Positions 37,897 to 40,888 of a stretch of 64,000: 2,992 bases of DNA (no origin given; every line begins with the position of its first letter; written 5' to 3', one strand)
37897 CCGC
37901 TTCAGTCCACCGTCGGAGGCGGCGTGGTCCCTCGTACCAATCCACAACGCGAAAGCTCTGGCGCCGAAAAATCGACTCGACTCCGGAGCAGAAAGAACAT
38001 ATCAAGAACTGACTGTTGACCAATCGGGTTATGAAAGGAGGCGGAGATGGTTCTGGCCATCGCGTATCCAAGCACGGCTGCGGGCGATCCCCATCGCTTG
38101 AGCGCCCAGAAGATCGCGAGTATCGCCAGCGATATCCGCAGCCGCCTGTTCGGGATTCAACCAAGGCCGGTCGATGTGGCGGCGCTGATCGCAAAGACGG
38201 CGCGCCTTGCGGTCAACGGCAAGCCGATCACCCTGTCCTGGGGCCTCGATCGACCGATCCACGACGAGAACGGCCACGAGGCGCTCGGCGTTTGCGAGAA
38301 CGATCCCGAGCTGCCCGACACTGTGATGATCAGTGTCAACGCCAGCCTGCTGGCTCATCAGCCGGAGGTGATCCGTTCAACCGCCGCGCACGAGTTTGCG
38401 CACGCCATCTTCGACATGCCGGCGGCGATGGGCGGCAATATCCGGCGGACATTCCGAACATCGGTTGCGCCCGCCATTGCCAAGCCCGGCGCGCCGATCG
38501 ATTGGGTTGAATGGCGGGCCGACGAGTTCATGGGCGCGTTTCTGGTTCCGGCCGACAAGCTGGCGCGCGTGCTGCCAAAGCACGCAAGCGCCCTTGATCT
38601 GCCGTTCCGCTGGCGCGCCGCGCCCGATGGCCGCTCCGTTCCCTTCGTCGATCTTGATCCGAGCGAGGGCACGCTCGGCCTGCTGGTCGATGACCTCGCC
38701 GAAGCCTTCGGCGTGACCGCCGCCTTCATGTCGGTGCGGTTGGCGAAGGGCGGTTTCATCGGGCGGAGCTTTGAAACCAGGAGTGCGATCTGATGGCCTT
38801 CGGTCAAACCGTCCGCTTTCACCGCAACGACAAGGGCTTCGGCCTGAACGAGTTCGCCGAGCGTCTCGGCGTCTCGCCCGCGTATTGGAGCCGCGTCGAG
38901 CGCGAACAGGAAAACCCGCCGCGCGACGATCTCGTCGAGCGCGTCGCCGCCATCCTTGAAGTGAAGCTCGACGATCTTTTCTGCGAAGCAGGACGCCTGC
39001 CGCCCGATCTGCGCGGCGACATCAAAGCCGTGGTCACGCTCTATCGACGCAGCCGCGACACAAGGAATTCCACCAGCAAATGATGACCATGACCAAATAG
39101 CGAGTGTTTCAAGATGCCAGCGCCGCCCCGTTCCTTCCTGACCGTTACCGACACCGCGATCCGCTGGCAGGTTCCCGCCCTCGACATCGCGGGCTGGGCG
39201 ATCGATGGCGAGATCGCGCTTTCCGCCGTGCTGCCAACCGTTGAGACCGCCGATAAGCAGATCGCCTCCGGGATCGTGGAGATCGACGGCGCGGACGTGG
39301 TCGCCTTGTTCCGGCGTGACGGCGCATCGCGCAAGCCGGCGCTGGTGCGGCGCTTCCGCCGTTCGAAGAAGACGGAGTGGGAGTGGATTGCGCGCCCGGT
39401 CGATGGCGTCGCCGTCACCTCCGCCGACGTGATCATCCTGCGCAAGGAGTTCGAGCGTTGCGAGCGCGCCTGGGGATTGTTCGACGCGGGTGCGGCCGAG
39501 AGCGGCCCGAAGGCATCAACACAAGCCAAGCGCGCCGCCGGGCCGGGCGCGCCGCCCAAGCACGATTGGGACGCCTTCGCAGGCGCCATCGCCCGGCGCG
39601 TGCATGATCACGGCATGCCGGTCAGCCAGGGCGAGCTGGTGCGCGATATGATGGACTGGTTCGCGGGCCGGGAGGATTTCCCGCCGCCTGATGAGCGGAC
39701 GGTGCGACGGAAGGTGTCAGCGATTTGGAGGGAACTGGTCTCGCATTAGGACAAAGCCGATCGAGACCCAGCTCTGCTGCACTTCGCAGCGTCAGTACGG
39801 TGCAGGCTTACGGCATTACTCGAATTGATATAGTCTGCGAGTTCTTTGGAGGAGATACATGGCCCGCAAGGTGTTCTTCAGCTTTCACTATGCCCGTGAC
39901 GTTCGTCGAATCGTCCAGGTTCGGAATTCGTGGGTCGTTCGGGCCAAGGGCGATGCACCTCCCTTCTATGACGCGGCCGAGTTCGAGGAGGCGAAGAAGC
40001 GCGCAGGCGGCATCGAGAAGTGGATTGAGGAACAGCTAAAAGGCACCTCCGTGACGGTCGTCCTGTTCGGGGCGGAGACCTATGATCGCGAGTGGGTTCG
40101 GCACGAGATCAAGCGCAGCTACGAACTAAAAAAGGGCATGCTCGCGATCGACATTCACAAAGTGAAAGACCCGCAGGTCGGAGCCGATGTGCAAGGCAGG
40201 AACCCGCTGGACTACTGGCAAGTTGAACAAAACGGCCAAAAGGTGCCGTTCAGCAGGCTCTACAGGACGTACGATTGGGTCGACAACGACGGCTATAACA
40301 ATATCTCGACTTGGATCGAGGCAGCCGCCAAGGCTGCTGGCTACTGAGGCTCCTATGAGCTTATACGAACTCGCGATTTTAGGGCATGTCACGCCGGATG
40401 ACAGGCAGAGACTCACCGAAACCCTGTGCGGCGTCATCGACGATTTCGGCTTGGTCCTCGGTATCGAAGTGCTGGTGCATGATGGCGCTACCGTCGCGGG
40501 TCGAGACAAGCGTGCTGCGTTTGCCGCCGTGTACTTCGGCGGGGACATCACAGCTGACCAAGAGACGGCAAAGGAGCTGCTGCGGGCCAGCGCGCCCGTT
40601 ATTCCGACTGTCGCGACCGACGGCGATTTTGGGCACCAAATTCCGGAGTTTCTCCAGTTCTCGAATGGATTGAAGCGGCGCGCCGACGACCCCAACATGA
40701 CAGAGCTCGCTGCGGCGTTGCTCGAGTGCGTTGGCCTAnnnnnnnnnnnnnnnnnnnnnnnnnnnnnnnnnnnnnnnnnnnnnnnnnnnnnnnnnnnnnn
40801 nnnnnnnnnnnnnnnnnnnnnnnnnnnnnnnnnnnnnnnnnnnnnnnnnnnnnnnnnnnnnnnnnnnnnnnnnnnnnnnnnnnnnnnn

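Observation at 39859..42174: Thoeris-like three-gene cassette: ThsB-type TIR, a multidomain TIR protein and an effector-less stand-alone SLOG protein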

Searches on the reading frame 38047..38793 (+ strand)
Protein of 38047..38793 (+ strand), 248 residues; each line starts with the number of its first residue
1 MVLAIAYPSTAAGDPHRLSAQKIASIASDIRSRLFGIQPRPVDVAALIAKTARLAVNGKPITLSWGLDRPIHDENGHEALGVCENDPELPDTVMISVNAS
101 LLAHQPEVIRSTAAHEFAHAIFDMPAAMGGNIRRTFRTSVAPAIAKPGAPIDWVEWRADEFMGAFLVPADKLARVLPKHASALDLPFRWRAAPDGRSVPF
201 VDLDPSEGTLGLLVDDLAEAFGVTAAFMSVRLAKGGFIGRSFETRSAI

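Call 43: search_protein_families(library=phrogs, proteins=[window:38047-38793:+], max_evalue=0.001)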
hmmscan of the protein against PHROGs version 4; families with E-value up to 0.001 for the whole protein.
window:38047-38793:+ (248 aa): 0 families

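Call 84: search_protein_families(library=pfam, proteins=[window:38047-38793:+], max_evalue=0.01)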
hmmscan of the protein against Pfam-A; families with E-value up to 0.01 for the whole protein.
window:38047-38793:+ (248 aa): 1 family
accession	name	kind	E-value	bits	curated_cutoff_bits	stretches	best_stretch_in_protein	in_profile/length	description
PF06114.19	Peptidase_M78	-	0.00028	21.1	22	0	154-231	74-121/123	IrrE N-terminal-like domain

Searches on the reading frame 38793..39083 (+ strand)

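Call 43: search_protein_families(library=phrogs, proteins=[window:38793-39083:+], max_evalue=0.001)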
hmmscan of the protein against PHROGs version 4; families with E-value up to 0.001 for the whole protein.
window:38793-39083:+ (96 aa): 8 families
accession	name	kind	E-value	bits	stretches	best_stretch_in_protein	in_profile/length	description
phrog_8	-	transcription regulation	7.3e-09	36.5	1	1-65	75-138/346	transcriptional regulator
phrog_5823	-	transcription regulation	2.3e-08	34.6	1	1-72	5-76/404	transcriptional regulator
phrog_2328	-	transcription regulation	7.4e-08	33.2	1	7-72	20-82/128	transcriptional repressor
phrog_3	-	transcription regulation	7.7e-08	33.5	1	1-67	87-150/430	transcriptional repressor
phrog_7241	-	transcription regulation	1.6e-07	32.4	1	6-62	65-120/122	transcriptional regulator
phrog_4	-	transcription regulation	1.2e-06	28.8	1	2-70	136-199/400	transcriptional repressor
phrog_2439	-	transcription regulation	2.3e-05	24.4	1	8-92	13-88/367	transcriptional regulator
phrog_2967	-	transcription regulation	0.00026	21.6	1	8-68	16-75/225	transcriptional regulator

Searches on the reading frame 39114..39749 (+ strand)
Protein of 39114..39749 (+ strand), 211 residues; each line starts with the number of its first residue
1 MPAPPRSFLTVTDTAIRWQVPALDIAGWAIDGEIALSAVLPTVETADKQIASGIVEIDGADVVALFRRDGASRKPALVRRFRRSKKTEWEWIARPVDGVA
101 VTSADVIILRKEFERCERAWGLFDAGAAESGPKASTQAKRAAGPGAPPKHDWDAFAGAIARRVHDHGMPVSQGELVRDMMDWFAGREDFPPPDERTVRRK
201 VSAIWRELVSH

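Call 43: search_protein_families(library=phrogs, proteins=[window:39114-39749:+], max_evalue=0.001)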
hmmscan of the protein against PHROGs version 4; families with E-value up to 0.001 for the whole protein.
window:39114-39749:+ (211 aa): 1 family
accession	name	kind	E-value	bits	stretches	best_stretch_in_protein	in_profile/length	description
phrog_13283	-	unknown function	5.9e-45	154.3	1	1-209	1-195/198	-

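Call 84: search_protein_families(library=pfam, proteins=[window:39114-39749:+], max_evalue=0.01)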
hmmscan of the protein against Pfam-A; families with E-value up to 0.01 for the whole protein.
window:39114-39749:+ (211 aa): 0 families

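Call 92: search_protein_families(library=padloc, proteins=[window:39114-39749:+], max_evalue=0.001)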
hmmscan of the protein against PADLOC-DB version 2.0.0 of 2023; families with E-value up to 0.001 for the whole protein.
window:39114-39749:+ (211 aa): 0 families

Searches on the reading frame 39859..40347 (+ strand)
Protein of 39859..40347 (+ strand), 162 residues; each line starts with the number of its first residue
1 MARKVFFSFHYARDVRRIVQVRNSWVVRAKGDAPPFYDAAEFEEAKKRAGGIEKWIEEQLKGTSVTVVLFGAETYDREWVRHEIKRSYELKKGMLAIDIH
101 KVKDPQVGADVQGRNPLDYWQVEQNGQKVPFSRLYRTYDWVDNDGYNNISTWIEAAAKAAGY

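Call 4: search_protein_families(library=pfam, proteins=[window:39859-40347:+], max_evalue=1)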
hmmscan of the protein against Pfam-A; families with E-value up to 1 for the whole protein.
window:39859-40347:+ (162 aa): 2 families
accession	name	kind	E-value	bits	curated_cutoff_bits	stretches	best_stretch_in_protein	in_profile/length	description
PF08937.16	ThsB_TIR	-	4.7e-24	85.1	21.2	1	6-103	1-99/100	Thoeris protein ThsB, TIR-like domain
PF13676.11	TIR_2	-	0.00059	20.7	28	1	28-122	21-111/122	TIR domain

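Call 5: search_protein_families(library=padloc, proteins=[window:39859-40347:+], max_evalue=1)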
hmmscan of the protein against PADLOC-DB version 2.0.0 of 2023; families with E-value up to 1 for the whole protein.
window:39859-40347:+ (162 aa): 7 families
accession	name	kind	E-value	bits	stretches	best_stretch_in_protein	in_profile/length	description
PDLC00431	ThsB1|ThsB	-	1e-63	212.6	1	1-161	1-161/162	TIR-like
PDLC04688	PDC-M50B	-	1.5e-54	182.5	1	1-159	1-158/162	-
PDLC00433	ThsB1|ThsB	-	1.8e-41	139.9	1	1-159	1-160/164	TIR-like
PDLC00418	ThsB1|ThsB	-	9.6e-05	20.3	1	19-107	31-108/155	TIR-like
PDLC00429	ThsB1|ThsB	-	0.00086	17.4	1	4-102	6-105/167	TIR-like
PDLC00428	ThsB1|ThsB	-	0.0053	15.1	1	1-91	1-102/219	TIR-like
PDLC00438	ThsB1|ThsB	-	0.0093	13.9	1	1-76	1-74/206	TIR-like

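Call 42: search_protein_families(library=ncbifam, proteins=[window:39859-40347:+], max_evalue=1)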
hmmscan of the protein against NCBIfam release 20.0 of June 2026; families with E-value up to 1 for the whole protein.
window:39859-40347:+ (162 aa): 0 families

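Call 43: search_protein_families(library=phrogs, proteins=[window:39859-40347:+], max_evalue=0.001)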
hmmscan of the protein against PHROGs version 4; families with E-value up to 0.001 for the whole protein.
window:39859-40347:+ (162 aa): 2 families
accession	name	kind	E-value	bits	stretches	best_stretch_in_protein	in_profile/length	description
phrog_6988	-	unknown function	6.1e-09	36.9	1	48-103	51-106/135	-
phrog_13658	-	unknown function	4.3e-05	24.3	1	1-87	1-83/198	-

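Call 98: search_solved_structures(query=window:39859-40347:+, max_evalue=0.01)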
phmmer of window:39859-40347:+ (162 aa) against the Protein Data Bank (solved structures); distinct sequences matched with E-value up to 0.01: 4.
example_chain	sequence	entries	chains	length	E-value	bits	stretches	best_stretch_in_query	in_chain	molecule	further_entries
9b7d_A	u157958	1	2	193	2.5e-28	102.2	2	1-128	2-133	Putative cyclic ADP-D-ribose synthase ThsB1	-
6lhy_A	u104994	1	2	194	2.6e-28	102.2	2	1-128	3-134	DUF1863 domain-containing protein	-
8wcf_A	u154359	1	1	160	2.7e-28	102.2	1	1-158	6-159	Molecular chaperone Tir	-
8fz9_A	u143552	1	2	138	0.0013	21.8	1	47-100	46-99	TIR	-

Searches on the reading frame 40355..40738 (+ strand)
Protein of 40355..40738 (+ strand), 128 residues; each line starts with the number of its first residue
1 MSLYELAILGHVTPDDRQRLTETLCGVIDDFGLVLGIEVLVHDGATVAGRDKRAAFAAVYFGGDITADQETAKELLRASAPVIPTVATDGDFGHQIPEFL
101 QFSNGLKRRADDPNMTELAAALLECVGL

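Call 55: search_solved_structures(query=A5, max_evalue=10)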
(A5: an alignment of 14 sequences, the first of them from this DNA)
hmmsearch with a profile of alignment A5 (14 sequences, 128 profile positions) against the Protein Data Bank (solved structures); distinct sequences matched with E-value up to 10: 1.
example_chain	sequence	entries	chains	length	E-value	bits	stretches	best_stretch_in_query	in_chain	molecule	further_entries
9ink_A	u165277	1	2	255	0.33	14.2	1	72-125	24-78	Yellow protein of the takeout family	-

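Call 56: search_protein_families(library=pfam, proteins=[window:40355-40738:+], max_evalue=10)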
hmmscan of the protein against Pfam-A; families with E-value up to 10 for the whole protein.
seq(128 aa): 0 families
